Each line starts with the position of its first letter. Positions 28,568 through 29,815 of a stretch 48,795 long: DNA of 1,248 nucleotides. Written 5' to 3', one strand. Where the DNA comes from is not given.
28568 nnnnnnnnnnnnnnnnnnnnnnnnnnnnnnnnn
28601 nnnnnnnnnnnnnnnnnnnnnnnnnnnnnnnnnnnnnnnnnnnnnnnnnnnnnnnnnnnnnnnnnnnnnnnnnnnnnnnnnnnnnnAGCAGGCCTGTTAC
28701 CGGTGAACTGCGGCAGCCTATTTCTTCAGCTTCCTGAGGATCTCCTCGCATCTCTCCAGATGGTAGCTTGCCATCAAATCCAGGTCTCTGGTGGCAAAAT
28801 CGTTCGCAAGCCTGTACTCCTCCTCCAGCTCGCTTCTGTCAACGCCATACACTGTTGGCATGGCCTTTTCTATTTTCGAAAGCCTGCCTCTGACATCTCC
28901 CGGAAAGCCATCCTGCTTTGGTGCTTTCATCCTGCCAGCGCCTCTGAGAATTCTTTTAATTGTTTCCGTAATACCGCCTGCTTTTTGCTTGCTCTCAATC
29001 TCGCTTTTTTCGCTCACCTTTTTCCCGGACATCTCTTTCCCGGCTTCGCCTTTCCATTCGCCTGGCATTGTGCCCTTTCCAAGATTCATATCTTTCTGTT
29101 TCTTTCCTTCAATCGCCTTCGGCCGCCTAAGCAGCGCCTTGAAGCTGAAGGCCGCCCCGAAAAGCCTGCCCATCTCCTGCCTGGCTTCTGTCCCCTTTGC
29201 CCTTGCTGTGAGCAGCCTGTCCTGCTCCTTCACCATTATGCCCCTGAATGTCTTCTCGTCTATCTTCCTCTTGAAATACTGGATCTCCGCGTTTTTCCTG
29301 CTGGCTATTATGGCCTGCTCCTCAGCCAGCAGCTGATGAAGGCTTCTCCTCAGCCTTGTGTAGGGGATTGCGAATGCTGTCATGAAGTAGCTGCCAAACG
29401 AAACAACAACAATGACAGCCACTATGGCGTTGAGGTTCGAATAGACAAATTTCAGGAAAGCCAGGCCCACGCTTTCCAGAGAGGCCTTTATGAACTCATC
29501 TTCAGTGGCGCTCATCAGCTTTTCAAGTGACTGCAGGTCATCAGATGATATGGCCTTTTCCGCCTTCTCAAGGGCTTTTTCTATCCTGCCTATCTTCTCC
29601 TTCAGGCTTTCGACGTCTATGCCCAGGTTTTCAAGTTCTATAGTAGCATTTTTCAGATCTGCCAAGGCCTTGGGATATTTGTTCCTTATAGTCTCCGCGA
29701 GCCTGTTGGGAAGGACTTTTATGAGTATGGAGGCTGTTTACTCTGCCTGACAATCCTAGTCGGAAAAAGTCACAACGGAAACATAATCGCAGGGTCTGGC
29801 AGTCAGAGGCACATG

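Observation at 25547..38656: A FlaI/PilB-type ATPase heads a 13-kb same-strand gene string with a giant adhesin-like protein but no FlaJ/TadC-type platform gene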

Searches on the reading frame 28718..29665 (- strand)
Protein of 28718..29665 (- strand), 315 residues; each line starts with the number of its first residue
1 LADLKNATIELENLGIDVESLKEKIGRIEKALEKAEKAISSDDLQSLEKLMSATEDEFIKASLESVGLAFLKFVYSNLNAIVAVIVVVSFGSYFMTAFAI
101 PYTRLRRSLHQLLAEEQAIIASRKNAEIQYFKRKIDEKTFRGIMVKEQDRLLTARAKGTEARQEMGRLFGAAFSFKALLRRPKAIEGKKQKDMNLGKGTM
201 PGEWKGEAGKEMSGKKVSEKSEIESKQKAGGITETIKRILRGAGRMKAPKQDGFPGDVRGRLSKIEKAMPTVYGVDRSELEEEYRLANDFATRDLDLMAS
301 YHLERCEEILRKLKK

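Call 5: search_protein_families(library=pfam, proteins=[window:28718-29665:-], max_evalue=0.01)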
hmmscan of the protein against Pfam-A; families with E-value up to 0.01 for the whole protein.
window:28718-29665:- (315 aa): 0 families

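Call 9: search_protein_families(library=ncbifam, proteins=[window:28718-29665:-], max_evalue=0.01)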
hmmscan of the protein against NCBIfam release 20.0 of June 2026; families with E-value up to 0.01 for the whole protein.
window:28718-29665:- (315 aa): 1 family
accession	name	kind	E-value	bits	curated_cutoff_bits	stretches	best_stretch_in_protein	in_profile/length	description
NF047839.1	PspM_Rv2743c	equivalog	0.0093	15.9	80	0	62-181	24-110/220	phage shock envelope stress response protein PspM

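Call 28: find_homologous_proteins(query=window:28718-29665:-, max_evalue=0.001)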
Query window:28718-29665:- (315 aa): 1 proteins with E <= 0.001 among 5214 candidates.
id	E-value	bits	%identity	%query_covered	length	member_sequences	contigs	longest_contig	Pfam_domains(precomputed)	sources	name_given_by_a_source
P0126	1.5e-194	663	100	100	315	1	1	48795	-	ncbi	-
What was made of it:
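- Tried and rejected: A word-indexed protein search with the 315-aa tail returned only itself (call 28).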

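Call 30: find_related_loci(query=A1, collection=metagenome_contigs, flank=10000)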
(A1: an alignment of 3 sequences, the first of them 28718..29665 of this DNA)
Query A1 (315 aa) in metagenome_contigs; peptide patterns used: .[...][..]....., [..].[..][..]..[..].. (x = any residue, [..] = any of these).
600 stretches matched a pattern (row limit reached: there are more); 25 encode a relative of the query (tblastn E <= 1e-3); 25 distinct loci.
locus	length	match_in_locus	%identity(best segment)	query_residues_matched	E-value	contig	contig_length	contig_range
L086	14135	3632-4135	36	1-165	1e-24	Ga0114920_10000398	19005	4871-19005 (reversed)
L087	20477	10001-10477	35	10-168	3e-23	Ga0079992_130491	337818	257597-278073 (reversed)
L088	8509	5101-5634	31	1-178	2e-21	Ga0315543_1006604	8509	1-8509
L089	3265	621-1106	32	15-176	7e-21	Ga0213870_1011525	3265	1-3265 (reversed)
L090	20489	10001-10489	36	4-156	2e-20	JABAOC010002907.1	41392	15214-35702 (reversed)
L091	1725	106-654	31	4-179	2e-20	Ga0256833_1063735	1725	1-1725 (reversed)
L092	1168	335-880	31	15-191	2e-20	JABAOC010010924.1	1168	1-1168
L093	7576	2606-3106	30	15-178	2e-19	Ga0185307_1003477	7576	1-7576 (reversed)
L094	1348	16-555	28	1-180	1e-19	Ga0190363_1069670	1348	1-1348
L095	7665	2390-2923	29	1-178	3e-19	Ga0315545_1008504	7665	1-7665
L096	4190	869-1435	30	1-183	5e-19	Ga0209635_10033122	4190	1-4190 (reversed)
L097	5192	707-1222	29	10-181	7e-19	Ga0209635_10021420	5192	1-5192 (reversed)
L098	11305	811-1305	31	1-163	2e-18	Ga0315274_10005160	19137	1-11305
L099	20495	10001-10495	31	1-163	2e-18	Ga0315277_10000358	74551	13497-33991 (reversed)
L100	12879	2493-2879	33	28-156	4e-18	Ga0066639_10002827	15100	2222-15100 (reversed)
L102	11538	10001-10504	30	14-181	4e-19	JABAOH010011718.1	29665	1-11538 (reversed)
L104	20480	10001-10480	29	15-174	1e-16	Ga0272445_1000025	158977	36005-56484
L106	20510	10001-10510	30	1-167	6e-16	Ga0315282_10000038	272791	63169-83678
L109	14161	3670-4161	29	16-179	9e-14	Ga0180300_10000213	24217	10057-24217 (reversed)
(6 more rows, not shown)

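Call 51: search_protein_families(library=pfam, proteins=[L090:5468-7030:+, L102:5512-6975:+, L104:2585-4027:+, L104:1269-2585:+, L087:12256-13914:-, L106:5269-6684:-, L099:2257-4068:+, L109:7789-11640:-], max_evalue=0.001)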
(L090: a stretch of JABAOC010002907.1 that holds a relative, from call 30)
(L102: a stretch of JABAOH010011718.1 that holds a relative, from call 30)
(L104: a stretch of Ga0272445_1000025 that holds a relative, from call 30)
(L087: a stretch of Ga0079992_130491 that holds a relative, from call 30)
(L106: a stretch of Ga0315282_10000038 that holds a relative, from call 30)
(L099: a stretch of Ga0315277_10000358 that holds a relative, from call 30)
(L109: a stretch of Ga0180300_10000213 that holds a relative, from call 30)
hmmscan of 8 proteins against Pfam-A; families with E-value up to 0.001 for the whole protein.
L090:5468-7030:+ (520 aa): 2 families
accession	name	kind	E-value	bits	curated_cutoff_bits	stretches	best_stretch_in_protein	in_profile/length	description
PF00963.24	Cohesin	-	2.8e-11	44.2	24.1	1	55-142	12-106/139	Cohesin domain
PF11617.13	Cu-binding_MopE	-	7.1e-10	39.4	27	1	240-269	1-30/30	Putative metal-binding motif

L102:5512-6975:+ (487 aa): 2 families
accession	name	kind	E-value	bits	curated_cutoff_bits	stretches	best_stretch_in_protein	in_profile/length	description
PF00963.24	Cohesin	-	9.1e-13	49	24.1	1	56-140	13-106/139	Cohesin domain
PF11617.13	Cu-binding_MopE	-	1.1e-09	38.7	27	1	231-260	1-30/30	Putative metal-binding motif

L104:2585-4027:+ (480 aa): 3 families
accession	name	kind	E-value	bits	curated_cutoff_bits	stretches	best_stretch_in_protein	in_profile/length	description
PF02934.20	GatB_N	-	1e-53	182.8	23.4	1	6-303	2-273/277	GatB/GatE catalytic domain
PF02637.23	GatB_Yqey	-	1.5e-13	51.3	27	1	346-474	3-147/148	GatB domain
PF09424.15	YqeY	-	5.3e-05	23.8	27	1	361-474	24-142/143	Yqey-like protein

L104:1269-2585:+ (438 aa): 3 families
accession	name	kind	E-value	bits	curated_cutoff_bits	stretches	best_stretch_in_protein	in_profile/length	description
PF00710.25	Asparaginase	-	1.3e-62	211.2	22.5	1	95-289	2-190/193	Asparaginase, N-terminal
PF17763.6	Asparaginase_C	-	7.9e-33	113.3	34.6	1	308-425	1-114/114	Glutaminase/Asparaginase C-terminal domain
PF18195.6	GatD_N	-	8.4e-20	70.3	25.7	1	15-67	1-52/54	GatD N-terminal domain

L087:12256-13914:- (552 aa): 3 families
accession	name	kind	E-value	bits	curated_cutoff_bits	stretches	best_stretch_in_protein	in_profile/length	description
PF00749.27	tRNA-synt_1c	-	2.1e-72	244.1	23.4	1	92-387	1-301/314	tRNA synthetases class I (E and Q), catalytic domain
PF03950.23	tRNA-synt_1c_C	-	3.3e-19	69.4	23.9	1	402-472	1-72/91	tRNA synthetases class I (E and Q), anti-codon binding domain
PF20974.2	tRNA-synt_1c_C2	-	3.8e-10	40.7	23.9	1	490-539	1-69/69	tRNA synthetases class I (E and Q), anti-codon binding domain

L106:5269-6684:- (471 aa): 1 family
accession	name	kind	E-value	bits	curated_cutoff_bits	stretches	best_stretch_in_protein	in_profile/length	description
PF00404.24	Dockerin_1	-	4e-11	43.4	22.9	1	367-422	2-56/57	Dockerin type I domain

L099:2257-4068:+ (603 aa): 10 families
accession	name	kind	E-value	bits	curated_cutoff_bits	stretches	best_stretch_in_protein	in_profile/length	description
PF01850.27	PIN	-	3.1e-09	37.9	23.6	1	8-116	3-113/120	PIN domain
PF00013.35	KH_1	-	1.1e-08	35.1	21.5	1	488-530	2-44/66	KH domain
PF00437.27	T2SSE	-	1.8e-07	30.6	24.9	1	254-374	133-255/370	Type II/IV secretion system protein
PF20720.3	nSTAND3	-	2.6e-05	24.4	27.2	1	260-303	14-57/155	Novel STAND NTPase 3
PF13238.12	AAA_18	-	7.4e-05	23.6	29.4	0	266-295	1-33/128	AAA domain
PF07650.23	KH_2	-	0.0001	22.5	22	1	475-520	15-59/78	KH domain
PF13604.12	AAA_30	-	0.0002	21.6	27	0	264-295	19-50/191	AAA domain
PF13191.12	AAA_16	-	0.00029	21.8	32.6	1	257-375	17-124/167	AAA ATPase domain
PF13083.13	KH_KhpA-B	-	0.00051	20.4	32.1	0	460-509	1-52/73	KhpA/KhpB, KH domain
PF13638.12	PIN_4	-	0.00086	20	21.9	0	7-129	2-129/132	PIN domain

L109:7789-11640:- (1283 aa): 3 families
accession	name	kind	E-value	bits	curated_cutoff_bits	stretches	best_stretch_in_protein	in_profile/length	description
PF14890.11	Intein_splicing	-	1.8e-32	112.7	35.8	1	544-1021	4-155/155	Intein splicing domain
PF14528.11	LAGLIDADG_3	-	7.9e-14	52.1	22.5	1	829-899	6-82/82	LAGLIDADG-like domain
PF00437.27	T2SSE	-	7.6e-12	45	24.9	1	1050-1135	195-277/370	Type II/IV secretion system protein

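Call 52: search_protein_representatives(protein=window:28718-29665:-)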
Query: 315 residues. Proteins with E-value up to 0.001 (for the whole library): 166; up to 1e-10: 90; up to 1e-30: 1. The best 150 are listed.
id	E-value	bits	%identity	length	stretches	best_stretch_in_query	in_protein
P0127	1.3e-37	146.4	38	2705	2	4-182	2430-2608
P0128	1.4e-28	116.7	35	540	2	11-175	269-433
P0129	1.9e-22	96.6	35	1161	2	10-176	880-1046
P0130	3.5e-21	92.5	33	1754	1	3-226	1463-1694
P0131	4.4e-21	92.1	36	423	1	9-171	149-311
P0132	2.1e-20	89.9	31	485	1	5-172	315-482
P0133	2.9e-20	89.4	31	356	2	10-173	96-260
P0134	3.7e-18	82.5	32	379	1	1-185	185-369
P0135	6.4e-18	81.7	30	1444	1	13-199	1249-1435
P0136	7.0e-18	81.6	39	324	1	9-168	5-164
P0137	1.2e-17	80.8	34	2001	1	9-169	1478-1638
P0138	1.5e-17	80.6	33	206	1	11-180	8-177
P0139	2.7e-17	79.7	35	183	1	22-185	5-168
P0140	2.7e-17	79.7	33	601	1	12-169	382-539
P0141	2.8e-17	79.6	30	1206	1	4-183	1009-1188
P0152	1.9e-15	73.6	32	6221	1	1-181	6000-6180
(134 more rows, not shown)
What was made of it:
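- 28718..29665 (-): Detached C-terminal module of the giant: coiled-coil stalk, one transmembrane helix and a ~210-aa cytoplasmic tail with the conserved motif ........-IDEKTFR-IMV-EQDRLL. The module lies at the C-terminus of proteins up to 6221 aa in 166 representative clusters (call 52).
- Tried and rejected: A metagenome pattern scan and a full HMMER search replaced it (calls 30, 52).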

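Call 53: search_protein_families(library=ncbifam, proteins=[L087:10849-11574:+], max_evalue=0.001)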
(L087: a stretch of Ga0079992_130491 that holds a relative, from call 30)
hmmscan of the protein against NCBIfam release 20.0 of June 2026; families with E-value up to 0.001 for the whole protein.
L087:10849-11574:+ (241 aa): 11 families
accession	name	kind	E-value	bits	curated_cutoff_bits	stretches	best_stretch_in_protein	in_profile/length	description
NF006799.0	PRK09302.1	equivalog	1.7e-44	152.2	408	1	2-240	10-241/515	circadian clock protein KaiC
TIGR03880.1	KaiC_arch_3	hypoth_equivalog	4.3e-42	144.2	249.45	1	8-238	1-218/224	KaiC domain-containing protein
TIGR03877.1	thermo_KaiC_1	hypoth_equivalog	2.2e-39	135.4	307.25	1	2-237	1-232/238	KaiC domain-containing protein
TIGR02655.1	circ_KaiC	equivalog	8.5e-32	110.4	546.25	1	4-238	2-229/484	circadian clock protein KaiC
TIGR03881.1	KaiC_arch_4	hypoth_equivalog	1.1e-30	107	247.8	1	3-237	1-228/231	KaiC domain-containing protein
NF052589.1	ArlH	equivalog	1e-11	45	215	1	12-223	9-207/229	archaellum protein ArlH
NF004723.0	PRK06067.1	subfamily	4.8e-11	42.6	194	1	4-239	15-237/243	flagellar accessory protein FlaH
TIGR03878.1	thermo_KaiC_2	hypoth_equivalog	1.6e-07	30.9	232.2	1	17-184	30-184/259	KaiC domain-containing protein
TIGR00416.1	sms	equivalog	1.6e-05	23.9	403.05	1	3-143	74-184/454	DNA repair protein RadA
NF006320.0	PRK08533.1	equivalog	7.7e-05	22.4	215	1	11-221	12-206/230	flagellar accessory protein FlaH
NF006861.0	PRK09361.1-1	equivalog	0.00011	21.8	278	1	3-66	3-66/235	DNA repair and recombination protein RadB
